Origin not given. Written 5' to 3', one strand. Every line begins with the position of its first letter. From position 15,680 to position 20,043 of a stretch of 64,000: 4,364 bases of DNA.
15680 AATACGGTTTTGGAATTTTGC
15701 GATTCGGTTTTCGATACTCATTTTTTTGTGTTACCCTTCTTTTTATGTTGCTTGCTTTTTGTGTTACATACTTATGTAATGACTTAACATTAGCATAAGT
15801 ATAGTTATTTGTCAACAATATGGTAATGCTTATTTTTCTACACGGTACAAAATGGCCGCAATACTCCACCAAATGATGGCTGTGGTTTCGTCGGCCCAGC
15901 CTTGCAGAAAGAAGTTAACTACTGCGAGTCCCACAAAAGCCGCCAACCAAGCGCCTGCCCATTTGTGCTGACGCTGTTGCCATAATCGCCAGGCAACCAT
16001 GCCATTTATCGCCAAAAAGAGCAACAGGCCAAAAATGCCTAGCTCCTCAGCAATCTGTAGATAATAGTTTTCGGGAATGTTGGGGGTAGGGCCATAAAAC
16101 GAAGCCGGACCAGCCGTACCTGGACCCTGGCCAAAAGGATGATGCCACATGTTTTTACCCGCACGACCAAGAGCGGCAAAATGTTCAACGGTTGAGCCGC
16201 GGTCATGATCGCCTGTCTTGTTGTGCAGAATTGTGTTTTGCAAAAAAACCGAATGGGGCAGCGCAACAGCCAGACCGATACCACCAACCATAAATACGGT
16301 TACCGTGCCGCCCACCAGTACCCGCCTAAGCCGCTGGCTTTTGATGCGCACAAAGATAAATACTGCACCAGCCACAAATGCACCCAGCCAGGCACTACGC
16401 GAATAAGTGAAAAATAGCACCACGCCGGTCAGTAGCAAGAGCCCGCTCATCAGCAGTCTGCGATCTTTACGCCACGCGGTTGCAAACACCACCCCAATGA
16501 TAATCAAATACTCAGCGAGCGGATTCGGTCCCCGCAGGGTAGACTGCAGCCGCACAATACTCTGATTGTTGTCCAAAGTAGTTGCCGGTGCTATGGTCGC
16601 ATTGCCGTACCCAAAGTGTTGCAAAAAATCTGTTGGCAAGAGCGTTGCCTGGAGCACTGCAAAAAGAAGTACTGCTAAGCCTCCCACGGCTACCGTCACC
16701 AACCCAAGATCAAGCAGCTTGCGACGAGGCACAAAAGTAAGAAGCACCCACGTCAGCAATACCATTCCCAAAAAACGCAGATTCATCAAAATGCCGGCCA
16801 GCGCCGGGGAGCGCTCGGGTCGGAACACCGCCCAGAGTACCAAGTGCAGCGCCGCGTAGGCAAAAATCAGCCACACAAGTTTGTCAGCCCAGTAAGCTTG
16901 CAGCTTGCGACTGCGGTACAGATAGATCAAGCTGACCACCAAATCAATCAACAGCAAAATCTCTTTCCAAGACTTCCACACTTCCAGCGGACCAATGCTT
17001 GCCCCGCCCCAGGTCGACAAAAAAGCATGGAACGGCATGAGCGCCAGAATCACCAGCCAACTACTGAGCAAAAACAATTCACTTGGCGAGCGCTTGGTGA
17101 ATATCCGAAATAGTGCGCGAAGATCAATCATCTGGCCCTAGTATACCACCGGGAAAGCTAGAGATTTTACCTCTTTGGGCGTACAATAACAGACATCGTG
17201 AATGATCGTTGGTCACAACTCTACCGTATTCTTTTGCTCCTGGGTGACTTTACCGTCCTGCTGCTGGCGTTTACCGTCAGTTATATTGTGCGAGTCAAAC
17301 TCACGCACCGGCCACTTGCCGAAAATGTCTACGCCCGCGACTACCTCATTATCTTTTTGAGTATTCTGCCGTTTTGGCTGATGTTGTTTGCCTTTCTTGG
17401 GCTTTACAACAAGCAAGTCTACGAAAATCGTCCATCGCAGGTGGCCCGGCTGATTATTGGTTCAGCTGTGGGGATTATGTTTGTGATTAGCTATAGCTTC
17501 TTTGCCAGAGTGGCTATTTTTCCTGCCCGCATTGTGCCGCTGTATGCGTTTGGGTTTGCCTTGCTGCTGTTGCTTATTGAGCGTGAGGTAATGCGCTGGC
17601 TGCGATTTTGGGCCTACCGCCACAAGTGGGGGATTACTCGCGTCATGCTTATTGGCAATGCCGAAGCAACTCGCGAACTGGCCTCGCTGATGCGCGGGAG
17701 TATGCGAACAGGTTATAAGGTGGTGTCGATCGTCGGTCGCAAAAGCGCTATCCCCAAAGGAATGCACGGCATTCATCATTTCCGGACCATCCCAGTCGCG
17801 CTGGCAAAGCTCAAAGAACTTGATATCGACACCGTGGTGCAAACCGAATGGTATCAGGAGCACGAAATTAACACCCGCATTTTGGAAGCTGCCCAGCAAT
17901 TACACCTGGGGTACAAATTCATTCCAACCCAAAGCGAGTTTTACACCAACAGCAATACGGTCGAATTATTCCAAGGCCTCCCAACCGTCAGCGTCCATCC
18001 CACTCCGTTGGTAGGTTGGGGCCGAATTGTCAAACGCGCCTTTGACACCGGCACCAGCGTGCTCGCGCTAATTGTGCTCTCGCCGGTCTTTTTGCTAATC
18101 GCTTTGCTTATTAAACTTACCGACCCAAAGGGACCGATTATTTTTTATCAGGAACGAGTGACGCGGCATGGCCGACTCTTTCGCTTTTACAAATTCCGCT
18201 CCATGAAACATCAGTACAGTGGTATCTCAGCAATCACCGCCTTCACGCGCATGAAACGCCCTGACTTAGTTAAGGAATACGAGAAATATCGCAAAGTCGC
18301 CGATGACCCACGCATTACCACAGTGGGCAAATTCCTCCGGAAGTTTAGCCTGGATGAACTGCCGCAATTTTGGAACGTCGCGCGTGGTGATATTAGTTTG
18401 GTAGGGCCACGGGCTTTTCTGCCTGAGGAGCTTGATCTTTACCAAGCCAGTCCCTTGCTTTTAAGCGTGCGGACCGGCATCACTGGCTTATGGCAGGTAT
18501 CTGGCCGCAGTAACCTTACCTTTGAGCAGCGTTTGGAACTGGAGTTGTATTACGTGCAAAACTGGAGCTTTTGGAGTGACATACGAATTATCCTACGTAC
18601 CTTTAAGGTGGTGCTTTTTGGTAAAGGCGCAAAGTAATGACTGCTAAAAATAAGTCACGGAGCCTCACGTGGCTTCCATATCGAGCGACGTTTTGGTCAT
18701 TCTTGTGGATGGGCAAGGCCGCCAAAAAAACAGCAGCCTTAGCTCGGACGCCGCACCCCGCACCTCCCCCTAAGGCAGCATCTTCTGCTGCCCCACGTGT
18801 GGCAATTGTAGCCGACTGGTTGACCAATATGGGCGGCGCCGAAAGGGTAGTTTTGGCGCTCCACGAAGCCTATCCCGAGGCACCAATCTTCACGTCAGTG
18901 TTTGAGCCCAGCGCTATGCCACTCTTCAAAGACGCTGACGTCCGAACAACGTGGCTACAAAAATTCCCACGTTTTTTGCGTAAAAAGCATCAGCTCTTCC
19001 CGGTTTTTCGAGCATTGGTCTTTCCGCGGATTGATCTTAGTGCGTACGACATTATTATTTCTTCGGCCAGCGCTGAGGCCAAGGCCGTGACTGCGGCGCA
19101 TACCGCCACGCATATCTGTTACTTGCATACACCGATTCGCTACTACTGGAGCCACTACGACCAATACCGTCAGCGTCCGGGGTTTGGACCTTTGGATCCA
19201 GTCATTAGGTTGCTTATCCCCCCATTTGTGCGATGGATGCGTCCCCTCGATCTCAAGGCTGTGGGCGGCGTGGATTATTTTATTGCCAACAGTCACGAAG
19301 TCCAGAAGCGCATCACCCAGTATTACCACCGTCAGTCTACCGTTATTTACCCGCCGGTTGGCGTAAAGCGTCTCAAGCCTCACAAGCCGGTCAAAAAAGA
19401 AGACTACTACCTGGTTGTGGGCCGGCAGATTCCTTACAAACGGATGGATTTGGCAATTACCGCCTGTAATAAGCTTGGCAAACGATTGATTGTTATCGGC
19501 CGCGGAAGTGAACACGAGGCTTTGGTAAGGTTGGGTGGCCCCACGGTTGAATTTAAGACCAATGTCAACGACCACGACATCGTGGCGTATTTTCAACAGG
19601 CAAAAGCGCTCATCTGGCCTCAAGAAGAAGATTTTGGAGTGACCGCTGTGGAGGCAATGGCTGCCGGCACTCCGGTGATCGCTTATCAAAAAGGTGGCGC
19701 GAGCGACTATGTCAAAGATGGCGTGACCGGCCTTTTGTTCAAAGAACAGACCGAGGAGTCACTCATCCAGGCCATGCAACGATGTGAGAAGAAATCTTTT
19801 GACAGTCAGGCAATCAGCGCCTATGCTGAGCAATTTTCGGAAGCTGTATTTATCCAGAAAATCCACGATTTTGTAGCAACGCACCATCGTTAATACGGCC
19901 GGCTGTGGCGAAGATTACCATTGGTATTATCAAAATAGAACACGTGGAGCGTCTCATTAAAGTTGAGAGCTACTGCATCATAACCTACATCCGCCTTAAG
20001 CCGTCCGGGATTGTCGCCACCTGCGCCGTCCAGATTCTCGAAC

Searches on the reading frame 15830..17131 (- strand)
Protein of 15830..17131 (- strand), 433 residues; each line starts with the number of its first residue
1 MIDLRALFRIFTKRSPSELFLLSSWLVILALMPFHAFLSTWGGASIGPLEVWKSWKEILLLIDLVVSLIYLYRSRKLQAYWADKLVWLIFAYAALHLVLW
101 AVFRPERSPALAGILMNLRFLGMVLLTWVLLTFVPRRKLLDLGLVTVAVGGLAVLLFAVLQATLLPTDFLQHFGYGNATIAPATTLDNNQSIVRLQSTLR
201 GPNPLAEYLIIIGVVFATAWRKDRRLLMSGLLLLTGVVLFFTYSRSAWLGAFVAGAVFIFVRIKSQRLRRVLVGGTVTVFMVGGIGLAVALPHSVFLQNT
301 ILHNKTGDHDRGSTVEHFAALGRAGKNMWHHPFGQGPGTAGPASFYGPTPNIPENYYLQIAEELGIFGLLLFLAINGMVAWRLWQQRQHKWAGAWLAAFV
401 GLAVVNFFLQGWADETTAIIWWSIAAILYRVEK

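Call 58: search_protein_families(library=pfam, proteins=[window:15830-17131:-], max_evalue=0.001)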
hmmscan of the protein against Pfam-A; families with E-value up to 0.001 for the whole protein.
window:15830-17131:- (433 aa): 1 family
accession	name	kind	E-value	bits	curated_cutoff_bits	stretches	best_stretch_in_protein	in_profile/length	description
PF04932.20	Wzy_C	-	8e-16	58.6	31.7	1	231-373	2-149/149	O-Antigen ligase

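Call 77: search_solved_structures(query=window:15830-17131:-, max_evalue=1)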
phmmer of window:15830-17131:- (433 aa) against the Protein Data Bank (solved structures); distinct sequences matched with E-value up to 1: 0.

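Call 95: search_protein_families(library=ncbifam, proteins=[window:15830-17131:-], max_evalue=0.00001)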
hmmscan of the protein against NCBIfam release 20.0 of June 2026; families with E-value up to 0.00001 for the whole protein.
window:15830-17131:- (433 aa): 0 families

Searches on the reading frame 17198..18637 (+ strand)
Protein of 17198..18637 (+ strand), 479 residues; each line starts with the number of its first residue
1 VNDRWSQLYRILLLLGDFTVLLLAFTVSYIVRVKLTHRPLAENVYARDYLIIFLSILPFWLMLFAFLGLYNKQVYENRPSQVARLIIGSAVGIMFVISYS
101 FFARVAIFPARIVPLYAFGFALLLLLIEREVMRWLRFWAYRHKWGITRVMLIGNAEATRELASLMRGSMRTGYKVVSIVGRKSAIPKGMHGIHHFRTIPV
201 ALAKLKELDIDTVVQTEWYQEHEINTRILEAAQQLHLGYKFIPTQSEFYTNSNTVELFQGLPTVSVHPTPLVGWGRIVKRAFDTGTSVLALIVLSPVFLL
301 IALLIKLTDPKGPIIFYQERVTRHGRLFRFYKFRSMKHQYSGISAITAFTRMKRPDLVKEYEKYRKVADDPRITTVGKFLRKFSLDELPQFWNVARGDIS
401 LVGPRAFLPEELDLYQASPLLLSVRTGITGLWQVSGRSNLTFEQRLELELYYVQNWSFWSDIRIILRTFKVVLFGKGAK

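Call 5: search_protein_families(library=pfam, proteins=[window:17198-18637:+])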
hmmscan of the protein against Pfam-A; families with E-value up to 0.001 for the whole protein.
window:17198-18637:+ (479 aa): 2 families
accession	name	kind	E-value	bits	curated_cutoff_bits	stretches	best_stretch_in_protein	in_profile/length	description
PF02397.22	Bac_transf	-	7.2e-63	211.8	27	1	279-473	1-178/179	Bacterial sugar transferase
PF13727.12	CoA_binding_3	-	2.9e-09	37.6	25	1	66-213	2-145/175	CoA-binding domain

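Call 95: search_protein_families(library=ncbifam, proteins=[window:17198-18637:+], max_evalue=0.00001)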
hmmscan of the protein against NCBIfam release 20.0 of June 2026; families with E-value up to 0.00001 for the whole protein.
window:17198-18637:+ (479 aa): 10 families
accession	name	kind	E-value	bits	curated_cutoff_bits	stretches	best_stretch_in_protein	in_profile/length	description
TIGR03025.1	EPS_sugtrans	subfamily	8.5e-111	371.3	295.55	1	16-479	2-445/445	exopolysaccharide biosynthesis polyprenyl glycosylphosphotransferase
TIGR03022.1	WbaP_sugtrans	subfamily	3.1e-95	320.1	403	1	13-478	1-455/456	undecaprenyl-phosphate galactose phosphotransferase WbaP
TIGR03023.1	WcaJ_sugtrans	equivalog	9.7e-94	315.2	410.75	1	17-478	3-452/453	undecaprenyl-phosphate glucose phosphotransferase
NF052601.1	undeca_RfbP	equivalog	3e-63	213.3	330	1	275-476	41-239/244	undecaprenyl-phosphate galactose phosphotransferase family protein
NF041877.1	EPS_EpsZ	equivalog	1.2e-55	189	800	1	277-478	264-458/459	exopolysaccharide biosynthesis polyisoprenyl-phosphate hexose-1-phosphate transferase EpsZ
NF011751.0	PRK15204.1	equivalog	6.2e-52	176.8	907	1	54-478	65-475/476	undecaprenyl-phosphate galactose phosphotransferase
TIGR03013.1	EpsB_2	subfamily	4e-50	171.2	393.35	1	275-479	251-443/443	TIGR03013 family XrtA/PEP-CTERM system glycosyltransferase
NF007518.0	PRK10124.1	equivalog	1.5e-46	159.1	684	1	48-469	47-454/464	undecaprenyl-phosphate glucose phosphotransferase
NF050817.1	PolSacchBiosHfsE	equivalog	1.3e-27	96.7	750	1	276-473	269-460/467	polysaccharide biosynthesis protein HfsE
NF045514.1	glycotran_HepC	equivalog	1.7e-24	86.4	140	1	276-407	114-212/220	heterocyst development glycosyltransferase HepC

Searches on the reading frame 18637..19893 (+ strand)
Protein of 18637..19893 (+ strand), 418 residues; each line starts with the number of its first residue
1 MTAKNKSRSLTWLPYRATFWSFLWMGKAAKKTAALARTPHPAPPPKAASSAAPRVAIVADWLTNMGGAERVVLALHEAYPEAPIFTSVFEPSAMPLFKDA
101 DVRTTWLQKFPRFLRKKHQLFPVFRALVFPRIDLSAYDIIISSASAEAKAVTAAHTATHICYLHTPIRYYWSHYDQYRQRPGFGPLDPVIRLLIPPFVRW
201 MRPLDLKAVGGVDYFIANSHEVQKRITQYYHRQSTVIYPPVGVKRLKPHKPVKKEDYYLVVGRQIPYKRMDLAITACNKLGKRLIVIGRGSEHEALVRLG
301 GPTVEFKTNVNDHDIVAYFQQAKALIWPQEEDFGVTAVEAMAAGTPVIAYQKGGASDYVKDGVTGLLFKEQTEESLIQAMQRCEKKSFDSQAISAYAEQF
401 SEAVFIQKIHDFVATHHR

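Call 5: search_protein_families(library=pfam, proteins=[window:18637-19893:+])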
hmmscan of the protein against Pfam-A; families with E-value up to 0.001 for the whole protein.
window:18637-19893:+ (418 aa): 5 families
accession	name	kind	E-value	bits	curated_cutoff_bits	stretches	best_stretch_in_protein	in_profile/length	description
PF00534.26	Glycos_transf_1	-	2.8e-28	99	26.4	1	249-399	9-171/172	Glycosyl transferases group 1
PF13692.12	Glyco_trans_1_4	-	1.2e-21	77.9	27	1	258-382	4-138/142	Glycosyl transferases group 1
PF13439.12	Glyco_transf_4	-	1.7e-11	44.9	28.5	1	65-242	1-167/170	Glycosyltransferase Family 4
PF20706.3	GT4-conflict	-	8.3e-09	35.3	26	1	233-384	173-340/385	Family 4 Glycosyltransferase in conflict systems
PF13524.12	Glyco_trans_1_2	-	0.00098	19.5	25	0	296-398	27-126/144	Glycosyl transferase-like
